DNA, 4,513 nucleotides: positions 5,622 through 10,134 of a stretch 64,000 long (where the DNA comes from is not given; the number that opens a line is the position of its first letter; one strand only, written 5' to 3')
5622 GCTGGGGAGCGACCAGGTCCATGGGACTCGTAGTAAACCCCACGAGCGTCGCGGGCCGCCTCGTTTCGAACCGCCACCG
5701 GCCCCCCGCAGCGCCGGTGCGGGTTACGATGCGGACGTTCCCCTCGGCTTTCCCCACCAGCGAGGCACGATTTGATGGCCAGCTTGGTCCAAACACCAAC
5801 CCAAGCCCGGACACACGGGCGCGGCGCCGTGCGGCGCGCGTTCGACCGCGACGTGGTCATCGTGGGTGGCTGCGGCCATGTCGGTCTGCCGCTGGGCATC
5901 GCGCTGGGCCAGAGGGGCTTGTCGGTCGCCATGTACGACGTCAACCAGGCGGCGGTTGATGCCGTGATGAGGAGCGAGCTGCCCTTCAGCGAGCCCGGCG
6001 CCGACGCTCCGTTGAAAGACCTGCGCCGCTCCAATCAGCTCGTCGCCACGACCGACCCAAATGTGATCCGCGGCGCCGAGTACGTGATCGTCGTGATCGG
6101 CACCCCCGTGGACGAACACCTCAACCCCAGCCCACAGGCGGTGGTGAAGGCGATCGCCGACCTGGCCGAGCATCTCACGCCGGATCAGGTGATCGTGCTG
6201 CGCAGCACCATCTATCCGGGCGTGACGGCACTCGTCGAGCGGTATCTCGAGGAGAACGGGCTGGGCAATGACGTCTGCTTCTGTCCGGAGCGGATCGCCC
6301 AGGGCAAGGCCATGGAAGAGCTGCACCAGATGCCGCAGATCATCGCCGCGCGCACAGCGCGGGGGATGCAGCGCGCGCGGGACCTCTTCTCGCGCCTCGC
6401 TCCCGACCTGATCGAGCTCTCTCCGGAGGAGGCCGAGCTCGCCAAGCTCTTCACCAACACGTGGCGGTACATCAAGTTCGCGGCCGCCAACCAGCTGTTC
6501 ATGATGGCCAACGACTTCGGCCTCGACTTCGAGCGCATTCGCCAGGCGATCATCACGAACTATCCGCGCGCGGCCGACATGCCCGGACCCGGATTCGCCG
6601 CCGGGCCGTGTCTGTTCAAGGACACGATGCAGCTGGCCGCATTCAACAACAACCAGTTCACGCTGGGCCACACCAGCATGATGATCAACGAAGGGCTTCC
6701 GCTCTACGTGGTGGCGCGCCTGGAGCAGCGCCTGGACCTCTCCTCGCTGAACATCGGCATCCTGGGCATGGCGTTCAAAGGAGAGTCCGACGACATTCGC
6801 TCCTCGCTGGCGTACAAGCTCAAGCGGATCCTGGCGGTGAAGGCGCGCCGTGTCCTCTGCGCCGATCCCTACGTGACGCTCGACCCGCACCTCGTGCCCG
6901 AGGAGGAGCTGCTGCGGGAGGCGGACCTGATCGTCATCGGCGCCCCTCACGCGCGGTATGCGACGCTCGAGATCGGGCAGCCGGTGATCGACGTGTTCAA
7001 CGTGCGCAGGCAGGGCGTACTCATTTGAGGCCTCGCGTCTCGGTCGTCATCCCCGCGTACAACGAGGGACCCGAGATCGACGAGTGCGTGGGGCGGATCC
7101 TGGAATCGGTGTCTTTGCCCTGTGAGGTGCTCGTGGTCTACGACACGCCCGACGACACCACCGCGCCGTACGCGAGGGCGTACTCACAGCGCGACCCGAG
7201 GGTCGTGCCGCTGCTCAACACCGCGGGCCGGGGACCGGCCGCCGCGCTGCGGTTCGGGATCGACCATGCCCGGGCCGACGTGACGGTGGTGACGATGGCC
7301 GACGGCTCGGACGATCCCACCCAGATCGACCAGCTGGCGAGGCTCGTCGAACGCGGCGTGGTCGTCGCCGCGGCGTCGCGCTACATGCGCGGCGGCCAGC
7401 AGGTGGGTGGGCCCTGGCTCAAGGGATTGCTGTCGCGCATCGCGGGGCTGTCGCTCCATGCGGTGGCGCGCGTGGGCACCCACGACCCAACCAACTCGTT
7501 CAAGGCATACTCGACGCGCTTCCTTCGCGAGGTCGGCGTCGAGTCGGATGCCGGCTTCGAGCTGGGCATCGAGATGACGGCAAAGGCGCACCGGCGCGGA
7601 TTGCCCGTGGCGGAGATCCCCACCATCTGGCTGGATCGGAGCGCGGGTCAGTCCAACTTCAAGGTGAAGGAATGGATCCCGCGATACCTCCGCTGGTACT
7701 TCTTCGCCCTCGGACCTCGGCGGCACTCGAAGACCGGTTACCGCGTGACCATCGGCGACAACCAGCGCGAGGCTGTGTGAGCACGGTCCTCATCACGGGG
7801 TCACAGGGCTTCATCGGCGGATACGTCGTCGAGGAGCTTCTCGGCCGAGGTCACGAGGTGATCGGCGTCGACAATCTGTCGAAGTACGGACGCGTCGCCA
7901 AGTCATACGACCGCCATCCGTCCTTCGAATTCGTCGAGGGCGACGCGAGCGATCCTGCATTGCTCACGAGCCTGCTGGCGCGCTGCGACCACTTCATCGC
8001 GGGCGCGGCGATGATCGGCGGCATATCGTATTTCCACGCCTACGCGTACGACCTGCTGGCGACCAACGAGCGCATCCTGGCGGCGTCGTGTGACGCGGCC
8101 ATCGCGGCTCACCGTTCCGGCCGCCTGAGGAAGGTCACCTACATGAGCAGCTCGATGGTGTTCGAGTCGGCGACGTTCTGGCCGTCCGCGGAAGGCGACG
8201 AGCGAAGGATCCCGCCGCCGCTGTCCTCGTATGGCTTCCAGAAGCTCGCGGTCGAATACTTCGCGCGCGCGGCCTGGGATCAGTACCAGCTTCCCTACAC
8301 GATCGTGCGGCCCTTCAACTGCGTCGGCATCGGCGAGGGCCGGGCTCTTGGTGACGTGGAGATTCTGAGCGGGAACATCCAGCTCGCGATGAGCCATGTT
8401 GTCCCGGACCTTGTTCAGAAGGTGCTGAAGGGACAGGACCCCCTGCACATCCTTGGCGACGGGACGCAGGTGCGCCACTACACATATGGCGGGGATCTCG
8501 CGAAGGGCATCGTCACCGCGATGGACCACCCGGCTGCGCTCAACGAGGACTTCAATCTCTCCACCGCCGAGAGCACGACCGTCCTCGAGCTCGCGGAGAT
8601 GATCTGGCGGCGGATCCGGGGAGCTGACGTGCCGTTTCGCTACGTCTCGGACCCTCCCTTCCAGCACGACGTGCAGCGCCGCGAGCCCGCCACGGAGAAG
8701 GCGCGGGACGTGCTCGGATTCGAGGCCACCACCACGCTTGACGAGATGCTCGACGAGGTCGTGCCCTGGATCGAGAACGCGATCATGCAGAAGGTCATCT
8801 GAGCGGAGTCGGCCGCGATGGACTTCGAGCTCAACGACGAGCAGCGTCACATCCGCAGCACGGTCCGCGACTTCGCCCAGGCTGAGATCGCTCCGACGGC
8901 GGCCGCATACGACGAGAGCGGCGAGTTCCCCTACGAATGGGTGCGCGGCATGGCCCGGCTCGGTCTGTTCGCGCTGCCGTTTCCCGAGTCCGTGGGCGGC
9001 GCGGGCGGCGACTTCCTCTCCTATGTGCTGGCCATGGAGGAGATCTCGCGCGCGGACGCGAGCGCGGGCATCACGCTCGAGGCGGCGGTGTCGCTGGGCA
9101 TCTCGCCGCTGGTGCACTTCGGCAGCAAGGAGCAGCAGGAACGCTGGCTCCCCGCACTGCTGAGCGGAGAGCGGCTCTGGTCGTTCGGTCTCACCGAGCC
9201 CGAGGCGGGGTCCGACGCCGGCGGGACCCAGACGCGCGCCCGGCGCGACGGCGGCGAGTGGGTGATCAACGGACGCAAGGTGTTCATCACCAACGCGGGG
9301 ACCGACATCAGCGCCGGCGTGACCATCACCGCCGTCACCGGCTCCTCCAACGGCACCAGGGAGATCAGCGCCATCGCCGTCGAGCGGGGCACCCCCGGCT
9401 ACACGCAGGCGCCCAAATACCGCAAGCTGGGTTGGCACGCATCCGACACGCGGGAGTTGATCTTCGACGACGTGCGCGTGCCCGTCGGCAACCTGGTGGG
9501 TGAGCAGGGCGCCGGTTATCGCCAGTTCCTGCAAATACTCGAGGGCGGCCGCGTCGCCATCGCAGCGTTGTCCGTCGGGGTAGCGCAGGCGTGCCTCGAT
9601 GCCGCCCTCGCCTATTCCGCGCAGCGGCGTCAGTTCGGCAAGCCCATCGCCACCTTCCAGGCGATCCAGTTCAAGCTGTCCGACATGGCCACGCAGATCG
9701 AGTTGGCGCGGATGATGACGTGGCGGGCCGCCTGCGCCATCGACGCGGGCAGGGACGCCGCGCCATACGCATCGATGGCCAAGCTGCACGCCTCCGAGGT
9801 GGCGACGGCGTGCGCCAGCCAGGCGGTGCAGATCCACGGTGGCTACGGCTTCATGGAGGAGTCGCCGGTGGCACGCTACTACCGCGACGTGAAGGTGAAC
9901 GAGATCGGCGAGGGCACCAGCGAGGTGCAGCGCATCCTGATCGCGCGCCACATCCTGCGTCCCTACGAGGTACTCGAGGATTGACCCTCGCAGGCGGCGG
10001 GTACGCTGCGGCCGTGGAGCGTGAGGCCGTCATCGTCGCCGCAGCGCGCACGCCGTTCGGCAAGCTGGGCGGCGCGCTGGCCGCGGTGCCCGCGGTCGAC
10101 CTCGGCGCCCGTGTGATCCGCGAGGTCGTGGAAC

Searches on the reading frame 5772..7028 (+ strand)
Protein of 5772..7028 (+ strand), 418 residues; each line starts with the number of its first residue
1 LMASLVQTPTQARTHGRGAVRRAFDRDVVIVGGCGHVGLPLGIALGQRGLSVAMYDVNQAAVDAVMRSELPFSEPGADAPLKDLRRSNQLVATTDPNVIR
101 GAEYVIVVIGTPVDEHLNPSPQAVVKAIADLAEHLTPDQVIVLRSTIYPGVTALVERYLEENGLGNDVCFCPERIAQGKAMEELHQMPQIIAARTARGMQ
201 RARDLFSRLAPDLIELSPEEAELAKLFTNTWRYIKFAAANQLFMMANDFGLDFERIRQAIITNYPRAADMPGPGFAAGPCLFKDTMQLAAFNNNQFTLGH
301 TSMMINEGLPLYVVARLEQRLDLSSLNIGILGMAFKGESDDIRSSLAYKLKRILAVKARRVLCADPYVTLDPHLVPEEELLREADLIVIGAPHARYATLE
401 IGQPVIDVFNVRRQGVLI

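Call 79: search_protein_families(library=pfam, proteins=[window:5772-7028:+], max_evalue=0.00001)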
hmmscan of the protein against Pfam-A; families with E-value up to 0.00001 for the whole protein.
window:5772-7028:+ (418 aa): 4 families
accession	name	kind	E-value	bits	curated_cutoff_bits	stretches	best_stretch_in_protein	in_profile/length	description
PF03721.20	UDPG_MGDP_dh_N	-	6.8e-30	104.5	27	1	30-193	4-174/187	UDP-glucose/GDP-mannose dehydrogenase family, NAD binding domain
PF00984.24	UDPG_MGDP_dh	-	5.5e-11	42.9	25.4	1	219-294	1-77/94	UDP-glucose/GDP-mannose dehydrogenase family, central domain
PF03720.21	UDPG_MGDP_dh_C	-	1.5e-10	41.8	30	1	329-410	1-99/103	UDP-glucose/GDP-mannose dehydrogenase family, UDP binding domain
PF03446.21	NAD_binding_2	-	6.6e-06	26.7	21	0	33-164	6-112/161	NAD binding domain of 6-phosphogluconate dehydrogenase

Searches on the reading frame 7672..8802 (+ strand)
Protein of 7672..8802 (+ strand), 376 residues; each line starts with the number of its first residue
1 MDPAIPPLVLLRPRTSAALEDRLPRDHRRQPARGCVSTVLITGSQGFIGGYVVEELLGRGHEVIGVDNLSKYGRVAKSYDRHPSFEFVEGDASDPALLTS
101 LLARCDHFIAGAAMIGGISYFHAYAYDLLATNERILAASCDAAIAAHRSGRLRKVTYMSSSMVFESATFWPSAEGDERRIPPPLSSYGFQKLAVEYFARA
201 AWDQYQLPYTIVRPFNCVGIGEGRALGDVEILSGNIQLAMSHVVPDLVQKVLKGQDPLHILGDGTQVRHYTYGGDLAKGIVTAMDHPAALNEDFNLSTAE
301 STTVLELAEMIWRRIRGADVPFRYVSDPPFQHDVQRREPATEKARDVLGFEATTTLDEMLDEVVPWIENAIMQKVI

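Call 79: search_protein_families(library=pfam, proteins=[window:7672-8802:+], max_evalue=0.00001)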
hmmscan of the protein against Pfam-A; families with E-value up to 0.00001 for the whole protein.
window:7672-8802:+ (376 aa): 4 families
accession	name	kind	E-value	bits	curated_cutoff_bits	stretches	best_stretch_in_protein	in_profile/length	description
PF01370.27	Epimerase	-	1.5e-41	142.8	20.9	1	39-296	1-239/240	NAD dependent epimerase/dehydratase family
PF16363.11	GDP_Man_Dehyd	-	6.1e-28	98.7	27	1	40-362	1-331/332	GDP-mannose 4,6 dehydratase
PF13460.12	NAD_binding_10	-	6.9e-08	33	27.2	1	43-214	1-143/184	NAD(P)H-binding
PF04321.23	RmlD_sub_bind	-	3e-07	30.2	27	0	38-205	2-143/287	RmlD substrate binding domain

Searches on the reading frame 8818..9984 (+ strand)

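Call 79: search_protein_families(library=pfam, proteins=[window:8818-9984:+], max_evalue=0.00001)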
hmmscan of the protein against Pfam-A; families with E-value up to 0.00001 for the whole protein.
window:8818-9984:+ (388 aa): 5 families
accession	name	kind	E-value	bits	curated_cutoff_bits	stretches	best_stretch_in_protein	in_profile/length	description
PF00441.29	Acyl-CoA_dh_1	-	2.4e-51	174.3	22.4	1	231-380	1-150/150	Acyl-CoA dehydrogenase, C-terminal domain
PF02771.21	Acyl-CoA_dh_N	-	9.2e-39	132.8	22.9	1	6-118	1-113/113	Acyl-CoA dehydrogenase, N-terminal domain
PF02770.24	Acyl-CoA_dh_M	-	3.2e-21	75.8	33.3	1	122-219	1-97/97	Acyl-CoA dehydrogenase, middle domain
PF08028.16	Acyl-CoA_dh_2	-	8.5e-20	71.8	22.7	1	247-362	2-127/134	Acyl-CoA dehydrogenase, C-terminal domain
PF22924.1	ACOX_C_alpha1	-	8.9e-06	26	27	0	264-379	49-168/169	Acyl-CoA oxidase, C-alpha1 domain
